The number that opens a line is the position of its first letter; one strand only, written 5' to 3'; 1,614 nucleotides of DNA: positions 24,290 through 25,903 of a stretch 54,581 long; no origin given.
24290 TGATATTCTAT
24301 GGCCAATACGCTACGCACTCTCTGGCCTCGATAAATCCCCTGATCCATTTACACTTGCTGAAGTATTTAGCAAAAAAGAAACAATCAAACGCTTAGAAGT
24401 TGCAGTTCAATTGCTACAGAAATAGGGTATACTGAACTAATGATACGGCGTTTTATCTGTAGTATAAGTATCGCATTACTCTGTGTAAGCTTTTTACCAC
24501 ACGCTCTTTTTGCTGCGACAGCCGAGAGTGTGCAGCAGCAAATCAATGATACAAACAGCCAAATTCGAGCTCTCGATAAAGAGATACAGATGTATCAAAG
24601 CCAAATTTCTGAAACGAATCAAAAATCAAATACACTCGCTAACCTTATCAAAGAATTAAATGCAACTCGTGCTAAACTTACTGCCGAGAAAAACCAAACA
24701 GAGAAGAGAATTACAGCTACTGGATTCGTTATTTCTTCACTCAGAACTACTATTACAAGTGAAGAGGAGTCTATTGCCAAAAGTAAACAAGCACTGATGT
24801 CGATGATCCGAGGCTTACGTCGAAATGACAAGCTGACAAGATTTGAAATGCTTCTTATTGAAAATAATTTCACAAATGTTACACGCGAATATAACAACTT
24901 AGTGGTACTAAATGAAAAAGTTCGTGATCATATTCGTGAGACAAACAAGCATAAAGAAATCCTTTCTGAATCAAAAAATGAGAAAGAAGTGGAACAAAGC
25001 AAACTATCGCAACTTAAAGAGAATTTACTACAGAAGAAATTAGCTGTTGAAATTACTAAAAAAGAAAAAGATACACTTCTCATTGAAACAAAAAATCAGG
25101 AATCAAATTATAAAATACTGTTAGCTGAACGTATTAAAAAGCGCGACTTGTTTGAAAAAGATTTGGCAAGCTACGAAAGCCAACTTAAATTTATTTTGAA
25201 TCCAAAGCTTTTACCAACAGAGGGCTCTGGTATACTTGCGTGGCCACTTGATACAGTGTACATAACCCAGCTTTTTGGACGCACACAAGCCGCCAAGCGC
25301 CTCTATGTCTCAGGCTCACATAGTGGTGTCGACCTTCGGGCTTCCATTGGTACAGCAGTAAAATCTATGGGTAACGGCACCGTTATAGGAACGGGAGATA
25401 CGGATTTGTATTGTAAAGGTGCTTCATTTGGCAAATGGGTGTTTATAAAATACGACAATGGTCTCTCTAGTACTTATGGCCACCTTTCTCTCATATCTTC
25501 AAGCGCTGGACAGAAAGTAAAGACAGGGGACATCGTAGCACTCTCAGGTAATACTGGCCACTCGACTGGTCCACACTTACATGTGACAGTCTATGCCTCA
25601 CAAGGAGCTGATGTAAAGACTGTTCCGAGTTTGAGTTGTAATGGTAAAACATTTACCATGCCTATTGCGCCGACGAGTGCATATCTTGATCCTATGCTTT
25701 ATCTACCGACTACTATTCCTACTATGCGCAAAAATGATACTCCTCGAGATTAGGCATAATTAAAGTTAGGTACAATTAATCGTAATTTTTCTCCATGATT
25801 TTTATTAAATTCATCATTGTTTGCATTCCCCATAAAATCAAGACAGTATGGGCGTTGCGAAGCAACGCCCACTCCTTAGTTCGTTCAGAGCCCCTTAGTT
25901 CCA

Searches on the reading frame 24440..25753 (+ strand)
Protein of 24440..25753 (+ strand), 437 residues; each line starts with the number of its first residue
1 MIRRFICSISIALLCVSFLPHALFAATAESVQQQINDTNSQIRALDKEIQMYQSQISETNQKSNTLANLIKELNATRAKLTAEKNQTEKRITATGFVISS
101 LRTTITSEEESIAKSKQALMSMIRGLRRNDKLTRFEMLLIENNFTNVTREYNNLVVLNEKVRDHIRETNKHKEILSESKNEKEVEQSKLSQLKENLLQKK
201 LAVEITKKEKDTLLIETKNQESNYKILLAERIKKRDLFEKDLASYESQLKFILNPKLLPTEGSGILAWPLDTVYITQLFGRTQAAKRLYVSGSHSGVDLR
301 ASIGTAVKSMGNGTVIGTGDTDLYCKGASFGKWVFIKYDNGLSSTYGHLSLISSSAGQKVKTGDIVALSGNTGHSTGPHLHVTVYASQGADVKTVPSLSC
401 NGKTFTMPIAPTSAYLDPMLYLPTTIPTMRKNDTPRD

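Call 29: find_related_loci(query=window:24440-25753:+, collection=metagenome_contigs, flank=10000)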
Query window:24440-25753:+ (437 aa) in metagenome_contigs; peptide patterns used: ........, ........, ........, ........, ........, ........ (x = any residue, [..] = any of these).
195 stretches matched a pattern; 52 encode a relative of the query (tblastn E <= 1e-3); 52 distinct loci.
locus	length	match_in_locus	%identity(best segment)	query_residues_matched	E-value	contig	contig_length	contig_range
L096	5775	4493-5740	65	23-437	1e-180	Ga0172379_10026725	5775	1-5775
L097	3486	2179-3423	63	23-437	0e+0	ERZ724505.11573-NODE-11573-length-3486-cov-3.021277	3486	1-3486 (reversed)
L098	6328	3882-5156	62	1-423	5e-173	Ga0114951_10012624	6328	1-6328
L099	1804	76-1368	60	1-431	0e+0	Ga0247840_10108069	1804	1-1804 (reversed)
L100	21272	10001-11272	59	1-423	4e-167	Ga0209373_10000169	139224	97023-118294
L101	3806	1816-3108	57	2-432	6e-170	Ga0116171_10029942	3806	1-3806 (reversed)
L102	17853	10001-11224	60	15-427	2e-161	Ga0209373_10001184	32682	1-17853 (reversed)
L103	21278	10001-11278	56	5-431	8e-157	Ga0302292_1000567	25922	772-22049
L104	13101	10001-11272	56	1-431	2e-155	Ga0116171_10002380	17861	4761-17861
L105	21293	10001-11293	54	1-431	2e-154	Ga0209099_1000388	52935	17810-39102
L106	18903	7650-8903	56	14-431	2e-151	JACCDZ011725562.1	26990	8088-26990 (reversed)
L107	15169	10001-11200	56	24-423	3e-151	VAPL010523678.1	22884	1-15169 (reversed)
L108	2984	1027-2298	53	1-431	2e-157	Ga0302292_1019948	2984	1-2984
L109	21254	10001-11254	55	14-431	1e-148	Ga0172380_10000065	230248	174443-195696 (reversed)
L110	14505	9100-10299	55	25-423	1e-147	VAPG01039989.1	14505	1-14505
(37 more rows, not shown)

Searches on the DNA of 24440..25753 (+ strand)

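Call 114: search_rna_families(source=L104, start=11250, end=12300, threshold=evalue, max_evalue=1)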
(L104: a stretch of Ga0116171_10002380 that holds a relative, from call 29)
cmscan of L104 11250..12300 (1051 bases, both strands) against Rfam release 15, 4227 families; matches with E-value up to 1: 14.
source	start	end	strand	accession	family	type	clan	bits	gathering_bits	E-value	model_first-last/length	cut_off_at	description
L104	11928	12009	+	RF00005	tRNA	Gene; tRNA;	CL00001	61.3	29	1.3e-12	1-71/71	no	tRNA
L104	11983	12081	+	RF04111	MIR6274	Gene; miRNA;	-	28.9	80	0.0026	1-107/107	no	MIR6274 microRNA precursor family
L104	12001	12060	+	RF00994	mir-1255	Gene; miRNA;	-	28.7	63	0.0012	1-67/67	no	mir-1255 microRNA precursor family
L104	12000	12059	-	RF00994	mir-1255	Gene; miRNA;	-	28.6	63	0.0013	1-67/67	no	mir-1255 microRNA precursor family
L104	11703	11788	+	RF03545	Flavi_ISFV_CRE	Cis-reg;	-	26.6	41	0.073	1-89/89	no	Insect-specific Flavivirus 3' UTR cis-acting replication element (CRE)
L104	11995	12066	-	RF01667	rox1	Cis-reg;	-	26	58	0.008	1-59/59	no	Drosophila rox1 ncRNA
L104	11663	11777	+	RF01606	plasmodium_snoR31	Gene; snRNA; snoRNA; HACA-box;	-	24.6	60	0.94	1-145/145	no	small nucleolar RNA snoR31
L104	11999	12061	-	RF04125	MIR9408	Gene; miRNA;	-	24.2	90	0.042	1-117/117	no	MIR9408 microRNA precursor family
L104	11726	11782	+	RF03436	mir-759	Gene; miRNA;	-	24.2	100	0.11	1-89/89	no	mir-759 microRNA precursor family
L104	12002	12058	-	RF03723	MIR7125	Gene; miRNA;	-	22.5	100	0.051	1-107/107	no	MIR7125 microRNA precursor family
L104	11726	11782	-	RF03436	mir-759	Gene; miRNA;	-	21.5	100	0.53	1-89/89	no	mir-759 microRNA precursor family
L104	11730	11777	-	RF01666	rox2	Cis-reg;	-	21.1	55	0.99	1-71/71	no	Drosophila rox2 ncRNA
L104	12001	12059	-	RF04139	MIR841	Gene; miRNA;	-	20.3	200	0.2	59-154/212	no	MIR841 microRNA precursor family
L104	11928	12010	-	RF04354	Plastid-ycf2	Cis-reg;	-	19.4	65.7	0.46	1-75/75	no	Plastid-ycf2 5UTR RNA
